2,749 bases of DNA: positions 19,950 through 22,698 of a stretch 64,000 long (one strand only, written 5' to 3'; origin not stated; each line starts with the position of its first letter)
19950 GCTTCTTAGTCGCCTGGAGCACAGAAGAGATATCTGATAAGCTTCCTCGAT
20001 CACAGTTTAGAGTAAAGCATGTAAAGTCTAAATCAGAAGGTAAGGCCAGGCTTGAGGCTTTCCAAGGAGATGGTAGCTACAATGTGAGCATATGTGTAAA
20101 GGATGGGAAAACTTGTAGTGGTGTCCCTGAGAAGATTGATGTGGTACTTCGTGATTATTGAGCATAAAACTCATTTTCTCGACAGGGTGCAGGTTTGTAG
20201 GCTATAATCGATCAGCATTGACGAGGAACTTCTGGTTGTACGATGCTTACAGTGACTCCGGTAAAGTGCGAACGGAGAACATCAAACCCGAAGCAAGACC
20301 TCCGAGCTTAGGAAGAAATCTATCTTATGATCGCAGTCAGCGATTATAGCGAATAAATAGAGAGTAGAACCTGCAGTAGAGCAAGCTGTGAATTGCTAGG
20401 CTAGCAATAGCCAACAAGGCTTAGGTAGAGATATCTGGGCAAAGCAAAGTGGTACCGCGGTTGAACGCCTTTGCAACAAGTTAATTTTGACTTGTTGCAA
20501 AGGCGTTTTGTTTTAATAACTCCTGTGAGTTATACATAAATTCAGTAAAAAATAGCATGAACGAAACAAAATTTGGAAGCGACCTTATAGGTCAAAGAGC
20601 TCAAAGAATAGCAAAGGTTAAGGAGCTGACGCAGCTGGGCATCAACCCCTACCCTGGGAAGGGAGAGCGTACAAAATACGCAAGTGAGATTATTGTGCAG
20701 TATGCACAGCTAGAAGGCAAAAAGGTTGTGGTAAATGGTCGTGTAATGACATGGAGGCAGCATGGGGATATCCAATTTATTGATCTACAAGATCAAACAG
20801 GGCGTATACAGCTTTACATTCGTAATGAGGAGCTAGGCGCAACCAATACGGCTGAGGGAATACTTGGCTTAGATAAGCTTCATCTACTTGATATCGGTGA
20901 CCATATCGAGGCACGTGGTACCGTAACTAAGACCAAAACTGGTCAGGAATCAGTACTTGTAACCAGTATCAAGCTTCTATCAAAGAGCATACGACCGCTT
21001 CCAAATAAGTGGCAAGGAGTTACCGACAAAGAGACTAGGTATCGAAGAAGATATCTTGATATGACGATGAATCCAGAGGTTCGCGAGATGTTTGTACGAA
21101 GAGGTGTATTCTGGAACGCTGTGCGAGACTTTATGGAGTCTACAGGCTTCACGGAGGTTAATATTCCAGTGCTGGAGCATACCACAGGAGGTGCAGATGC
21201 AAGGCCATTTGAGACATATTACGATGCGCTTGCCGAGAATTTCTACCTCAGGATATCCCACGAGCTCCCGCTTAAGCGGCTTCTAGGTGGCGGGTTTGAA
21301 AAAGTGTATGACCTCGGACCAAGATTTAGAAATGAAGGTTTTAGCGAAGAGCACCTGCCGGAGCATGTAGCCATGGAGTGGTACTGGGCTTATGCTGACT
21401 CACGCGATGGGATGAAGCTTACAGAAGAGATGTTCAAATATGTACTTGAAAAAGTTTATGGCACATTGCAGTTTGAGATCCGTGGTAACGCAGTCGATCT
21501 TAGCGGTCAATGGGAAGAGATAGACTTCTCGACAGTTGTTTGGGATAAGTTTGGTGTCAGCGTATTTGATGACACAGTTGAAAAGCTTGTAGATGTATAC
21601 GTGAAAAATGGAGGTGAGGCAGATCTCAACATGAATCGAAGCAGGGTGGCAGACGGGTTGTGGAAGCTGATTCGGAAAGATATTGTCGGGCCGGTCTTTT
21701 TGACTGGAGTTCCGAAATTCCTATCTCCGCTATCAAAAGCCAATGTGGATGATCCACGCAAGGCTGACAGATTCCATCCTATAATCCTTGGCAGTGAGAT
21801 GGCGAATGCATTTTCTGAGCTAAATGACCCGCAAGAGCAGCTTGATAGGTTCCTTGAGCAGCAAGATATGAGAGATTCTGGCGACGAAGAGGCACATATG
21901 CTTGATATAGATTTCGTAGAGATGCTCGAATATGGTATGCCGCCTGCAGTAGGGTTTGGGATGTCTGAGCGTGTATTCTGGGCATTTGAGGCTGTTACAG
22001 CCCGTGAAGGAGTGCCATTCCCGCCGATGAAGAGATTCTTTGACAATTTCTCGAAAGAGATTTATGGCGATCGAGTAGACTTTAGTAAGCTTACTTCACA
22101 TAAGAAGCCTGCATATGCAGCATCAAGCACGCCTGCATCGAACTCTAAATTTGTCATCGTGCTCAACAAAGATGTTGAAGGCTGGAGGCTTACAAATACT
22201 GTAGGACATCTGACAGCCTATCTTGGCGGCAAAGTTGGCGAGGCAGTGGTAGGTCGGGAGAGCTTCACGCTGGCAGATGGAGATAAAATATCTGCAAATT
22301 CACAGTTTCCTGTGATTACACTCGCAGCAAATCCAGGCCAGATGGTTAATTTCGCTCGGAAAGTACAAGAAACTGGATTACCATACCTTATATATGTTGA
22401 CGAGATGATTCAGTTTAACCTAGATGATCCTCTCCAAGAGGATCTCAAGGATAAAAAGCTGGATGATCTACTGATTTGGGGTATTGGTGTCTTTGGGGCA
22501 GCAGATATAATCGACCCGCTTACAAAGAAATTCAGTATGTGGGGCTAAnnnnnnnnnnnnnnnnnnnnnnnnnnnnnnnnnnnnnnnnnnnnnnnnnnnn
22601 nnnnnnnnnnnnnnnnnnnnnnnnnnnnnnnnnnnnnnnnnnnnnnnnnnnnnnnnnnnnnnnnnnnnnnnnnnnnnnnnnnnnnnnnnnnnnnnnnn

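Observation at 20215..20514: T-box leader with UGGU discriminator-pairing bulge upstream of lysS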

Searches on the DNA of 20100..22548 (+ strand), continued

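Call 59: search_with_rna_model(model_id=R1, sources=[L100, L101, L102, L103, L104, L105, L106, L107, L108, L109, L110, L111, L112, L113, L114, L115, L116, L117, L118, L119, L120, L121, L122, L123, L124, L125, L126, L127, L128, L129, L130, L131, L132, L133, L134, L135, L136, L137, L138, L139, L140, L141, L142, L143, L144, L145, L146, L147, L148, L149, L150, L151, L152, L153, L154, L155, L156, L157, L158, L159, L160, L161, L162, L163, L164, L165, L166, L167, L168, L169, L170, L171, L172], max_evalue=1)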
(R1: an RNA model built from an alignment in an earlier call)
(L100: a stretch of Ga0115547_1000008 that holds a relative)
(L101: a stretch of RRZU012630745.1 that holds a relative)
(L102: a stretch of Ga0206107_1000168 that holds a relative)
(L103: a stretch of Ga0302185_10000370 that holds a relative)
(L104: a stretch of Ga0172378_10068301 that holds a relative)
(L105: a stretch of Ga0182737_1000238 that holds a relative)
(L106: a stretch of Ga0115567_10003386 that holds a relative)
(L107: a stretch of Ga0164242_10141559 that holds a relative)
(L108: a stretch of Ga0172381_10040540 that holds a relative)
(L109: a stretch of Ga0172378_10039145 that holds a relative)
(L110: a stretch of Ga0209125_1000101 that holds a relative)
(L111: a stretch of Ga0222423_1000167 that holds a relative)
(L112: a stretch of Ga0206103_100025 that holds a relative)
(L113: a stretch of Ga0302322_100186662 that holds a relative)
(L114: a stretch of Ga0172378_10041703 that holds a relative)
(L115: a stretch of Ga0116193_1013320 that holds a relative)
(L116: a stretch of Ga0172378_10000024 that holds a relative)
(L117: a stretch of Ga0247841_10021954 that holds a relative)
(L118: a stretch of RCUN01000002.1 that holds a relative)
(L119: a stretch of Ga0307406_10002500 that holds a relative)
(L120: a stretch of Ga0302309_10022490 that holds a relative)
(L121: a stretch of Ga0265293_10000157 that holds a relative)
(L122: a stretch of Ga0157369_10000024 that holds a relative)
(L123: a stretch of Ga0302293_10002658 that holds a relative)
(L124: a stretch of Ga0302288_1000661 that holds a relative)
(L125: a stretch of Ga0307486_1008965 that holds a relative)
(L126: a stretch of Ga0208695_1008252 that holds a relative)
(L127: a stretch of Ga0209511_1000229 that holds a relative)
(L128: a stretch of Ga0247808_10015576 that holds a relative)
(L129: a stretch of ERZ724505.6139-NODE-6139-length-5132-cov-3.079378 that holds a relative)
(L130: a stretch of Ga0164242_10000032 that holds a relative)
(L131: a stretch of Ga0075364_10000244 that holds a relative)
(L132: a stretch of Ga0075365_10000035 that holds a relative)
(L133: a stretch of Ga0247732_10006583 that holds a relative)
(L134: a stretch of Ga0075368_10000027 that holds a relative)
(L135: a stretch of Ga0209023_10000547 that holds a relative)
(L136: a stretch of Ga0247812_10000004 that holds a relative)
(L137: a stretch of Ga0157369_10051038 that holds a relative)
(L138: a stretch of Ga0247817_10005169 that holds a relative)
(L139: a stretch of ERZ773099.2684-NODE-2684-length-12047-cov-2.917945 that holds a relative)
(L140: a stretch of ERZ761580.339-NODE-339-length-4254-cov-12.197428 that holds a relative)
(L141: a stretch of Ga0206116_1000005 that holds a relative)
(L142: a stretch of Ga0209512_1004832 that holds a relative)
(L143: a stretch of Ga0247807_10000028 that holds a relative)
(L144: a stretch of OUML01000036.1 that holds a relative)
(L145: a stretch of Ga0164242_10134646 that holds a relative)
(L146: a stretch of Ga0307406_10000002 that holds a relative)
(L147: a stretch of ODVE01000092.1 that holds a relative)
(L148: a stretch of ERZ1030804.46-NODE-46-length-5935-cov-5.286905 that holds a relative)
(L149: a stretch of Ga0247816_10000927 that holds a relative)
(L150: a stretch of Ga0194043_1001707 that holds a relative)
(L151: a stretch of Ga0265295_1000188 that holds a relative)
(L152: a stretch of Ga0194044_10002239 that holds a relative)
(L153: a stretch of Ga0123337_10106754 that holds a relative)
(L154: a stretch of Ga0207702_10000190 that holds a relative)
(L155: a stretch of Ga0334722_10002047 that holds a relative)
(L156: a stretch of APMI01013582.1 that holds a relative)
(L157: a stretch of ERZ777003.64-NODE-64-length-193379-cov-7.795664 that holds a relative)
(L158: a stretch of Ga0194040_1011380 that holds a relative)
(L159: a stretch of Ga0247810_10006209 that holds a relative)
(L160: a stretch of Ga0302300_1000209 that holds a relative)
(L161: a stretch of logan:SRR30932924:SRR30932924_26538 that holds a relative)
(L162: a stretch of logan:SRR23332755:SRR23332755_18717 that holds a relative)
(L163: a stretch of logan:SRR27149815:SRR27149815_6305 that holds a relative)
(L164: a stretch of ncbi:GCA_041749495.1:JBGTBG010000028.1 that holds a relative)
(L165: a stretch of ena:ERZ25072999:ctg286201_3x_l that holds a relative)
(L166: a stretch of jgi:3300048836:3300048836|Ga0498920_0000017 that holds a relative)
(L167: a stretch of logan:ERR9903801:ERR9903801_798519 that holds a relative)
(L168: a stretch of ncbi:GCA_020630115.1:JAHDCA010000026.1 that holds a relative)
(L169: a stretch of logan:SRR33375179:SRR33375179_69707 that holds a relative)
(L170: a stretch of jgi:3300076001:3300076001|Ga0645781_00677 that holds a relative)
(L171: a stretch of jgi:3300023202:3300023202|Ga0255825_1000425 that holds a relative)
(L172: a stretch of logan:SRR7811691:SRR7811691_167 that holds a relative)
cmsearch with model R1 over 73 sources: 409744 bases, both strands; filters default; matches with E-value up to 1: 16.
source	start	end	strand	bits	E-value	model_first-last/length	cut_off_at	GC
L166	2402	2479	+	82.8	8.5e-19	1-78/78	no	0.33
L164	2406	2482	+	78.6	1.1e-17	1-78/78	no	0.36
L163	2388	2468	+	77.9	1.6e-17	1-78/78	no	0.38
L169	2397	2479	+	73.5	2.3e-16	1-78/78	no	0.35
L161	2402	2481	+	72.6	3.9e-16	1-78/78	no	0.36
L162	2406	2482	+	72.3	4.4e-16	1-78/78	no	0.47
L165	2402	2468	+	69.2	2.8e-15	1-78/78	no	0.42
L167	2327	2404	+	67.7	6.8e-15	1-78/78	no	0.37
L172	1168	1243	+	61.5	2.8e-13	1-78/78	no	0.39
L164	2430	2472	-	28.3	0.00011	27-69/78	no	0.35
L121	4009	4081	+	24.1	0.0013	1-78/78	no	0.42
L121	2325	2389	+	21.5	0.0059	1-78/78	no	0.4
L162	2430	2472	-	20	0.015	27-69/78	no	0.49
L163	2412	2458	-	18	0.048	27-70/78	no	0.38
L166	2429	2468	-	16.4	0.12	28-67/78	no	0.38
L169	2420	2469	-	16.3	0.13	27-72/78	no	0.36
